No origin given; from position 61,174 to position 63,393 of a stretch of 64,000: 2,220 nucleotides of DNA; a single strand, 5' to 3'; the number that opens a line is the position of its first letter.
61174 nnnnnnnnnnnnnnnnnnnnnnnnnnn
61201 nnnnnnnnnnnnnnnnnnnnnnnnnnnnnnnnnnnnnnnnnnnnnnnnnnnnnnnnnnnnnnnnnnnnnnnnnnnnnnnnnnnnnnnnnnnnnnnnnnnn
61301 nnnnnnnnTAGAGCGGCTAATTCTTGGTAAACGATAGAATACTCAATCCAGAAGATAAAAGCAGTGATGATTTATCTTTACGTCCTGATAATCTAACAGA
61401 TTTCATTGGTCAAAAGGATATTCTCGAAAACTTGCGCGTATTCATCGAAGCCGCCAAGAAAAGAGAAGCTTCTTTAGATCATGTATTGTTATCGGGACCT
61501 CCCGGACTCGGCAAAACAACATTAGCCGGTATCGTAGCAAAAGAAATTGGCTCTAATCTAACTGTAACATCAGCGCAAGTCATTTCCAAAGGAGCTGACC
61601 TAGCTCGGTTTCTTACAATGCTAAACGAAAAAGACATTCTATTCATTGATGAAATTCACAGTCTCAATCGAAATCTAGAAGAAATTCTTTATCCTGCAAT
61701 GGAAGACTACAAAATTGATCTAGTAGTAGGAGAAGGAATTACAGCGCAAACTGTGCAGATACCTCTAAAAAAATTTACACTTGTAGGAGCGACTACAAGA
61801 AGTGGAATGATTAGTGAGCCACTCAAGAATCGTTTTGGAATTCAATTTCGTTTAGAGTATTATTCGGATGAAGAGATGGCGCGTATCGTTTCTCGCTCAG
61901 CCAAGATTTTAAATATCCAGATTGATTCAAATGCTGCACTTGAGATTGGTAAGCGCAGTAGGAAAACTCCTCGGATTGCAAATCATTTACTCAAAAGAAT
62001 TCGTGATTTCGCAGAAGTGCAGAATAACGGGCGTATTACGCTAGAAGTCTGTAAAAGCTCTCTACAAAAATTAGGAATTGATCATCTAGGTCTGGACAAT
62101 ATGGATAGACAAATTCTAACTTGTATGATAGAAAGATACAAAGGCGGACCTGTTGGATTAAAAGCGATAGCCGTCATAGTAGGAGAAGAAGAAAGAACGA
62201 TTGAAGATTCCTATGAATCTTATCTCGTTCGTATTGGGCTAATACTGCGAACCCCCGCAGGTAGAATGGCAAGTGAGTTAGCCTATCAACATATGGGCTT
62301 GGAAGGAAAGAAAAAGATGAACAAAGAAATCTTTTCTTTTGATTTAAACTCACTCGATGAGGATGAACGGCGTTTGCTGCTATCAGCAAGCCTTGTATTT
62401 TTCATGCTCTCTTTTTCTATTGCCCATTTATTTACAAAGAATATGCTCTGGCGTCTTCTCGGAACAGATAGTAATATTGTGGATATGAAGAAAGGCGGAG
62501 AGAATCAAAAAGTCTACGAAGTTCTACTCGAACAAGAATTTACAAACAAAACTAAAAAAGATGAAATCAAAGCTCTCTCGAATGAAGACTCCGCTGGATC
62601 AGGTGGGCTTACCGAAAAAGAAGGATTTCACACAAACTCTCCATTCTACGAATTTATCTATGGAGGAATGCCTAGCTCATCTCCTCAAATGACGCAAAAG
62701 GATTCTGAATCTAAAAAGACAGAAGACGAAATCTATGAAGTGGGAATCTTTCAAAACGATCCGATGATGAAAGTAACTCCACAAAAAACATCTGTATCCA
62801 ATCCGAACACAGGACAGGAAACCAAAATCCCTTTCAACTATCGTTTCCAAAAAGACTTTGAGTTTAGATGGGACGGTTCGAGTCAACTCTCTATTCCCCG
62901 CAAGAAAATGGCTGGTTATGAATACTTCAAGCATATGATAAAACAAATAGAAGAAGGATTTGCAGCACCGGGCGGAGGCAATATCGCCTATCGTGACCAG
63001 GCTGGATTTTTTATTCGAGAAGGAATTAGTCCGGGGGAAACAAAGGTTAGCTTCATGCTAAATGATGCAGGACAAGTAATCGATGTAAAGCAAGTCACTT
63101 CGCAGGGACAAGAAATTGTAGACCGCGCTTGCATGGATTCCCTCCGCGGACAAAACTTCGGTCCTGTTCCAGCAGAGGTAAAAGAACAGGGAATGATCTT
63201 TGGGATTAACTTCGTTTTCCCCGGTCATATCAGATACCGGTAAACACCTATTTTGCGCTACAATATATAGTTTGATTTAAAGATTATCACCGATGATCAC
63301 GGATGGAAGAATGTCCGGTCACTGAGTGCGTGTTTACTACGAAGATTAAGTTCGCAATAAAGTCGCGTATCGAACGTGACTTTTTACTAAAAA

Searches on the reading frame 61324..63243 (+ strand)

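Call 35: search_protein_families(library=pfam, proteins=[window:61324-63243:+], max_evalue=0.00001)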
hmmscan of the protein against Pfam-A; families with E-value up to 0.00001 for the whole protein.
window:61324-63243:+ (639 aa): 5 families
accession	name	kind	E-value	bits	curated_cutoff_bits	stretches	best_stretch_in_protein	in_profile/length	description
PF05496.18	RuvB_N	-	9.7e-70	233.9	27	1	19-177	1-159/159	Holliday junction DNA helicase RuvB P-loop domain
PF17864.7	AAA_lid_4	-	1.6e-28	98.7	27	1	180-253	1-74/74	RuvB AAA lid domain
PF05491.19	RuvB_C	-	3e-22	78.8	24.7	1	255-324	2-71/72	RuvB C-terminal winged helix domain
PF00004.35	AAA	-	1.6e-19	71.1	21.2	1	54-178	1-130/131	ATPase family associated with various cellular activities (AAA)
PF07728.20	AAA_5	-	1.8e-08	34.9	22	1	53-171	1-139/139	AAA domain (dynein-related subfamily)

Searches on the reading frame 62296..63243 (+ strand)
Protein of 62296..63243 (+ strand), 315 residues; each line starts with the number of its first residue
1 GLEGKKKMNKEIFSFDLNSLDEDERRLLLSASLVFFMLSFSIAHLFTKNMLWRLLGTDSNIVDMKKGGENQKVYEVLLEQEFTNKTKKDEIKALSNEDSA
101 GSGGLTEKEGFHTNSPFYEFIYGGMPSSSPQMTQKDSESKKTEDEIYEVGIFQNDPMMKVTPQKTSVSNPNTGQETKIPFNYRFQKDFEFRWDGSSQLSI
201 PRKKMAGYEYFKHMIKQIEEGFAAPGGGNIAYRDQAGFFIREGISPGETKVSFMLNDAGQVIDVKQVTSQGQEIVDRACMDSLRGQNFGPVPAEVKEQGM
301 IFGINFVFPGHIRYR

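Call 65: search_protein_families(library=pfam, proteins=[window:62296-63243:+], max_evalue=0.01)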
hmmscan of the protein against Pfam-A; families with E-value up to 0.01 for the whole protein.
window:62296-63243:+ (315 aa): 1 family
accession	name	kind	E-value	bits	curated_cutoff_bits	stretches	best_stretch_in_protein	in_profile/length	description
PF03544.19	TonB_C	-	5.2e-05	24.1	24.6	1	247-307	16-76/79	Gram-negative bacterial TonB protein C-terminal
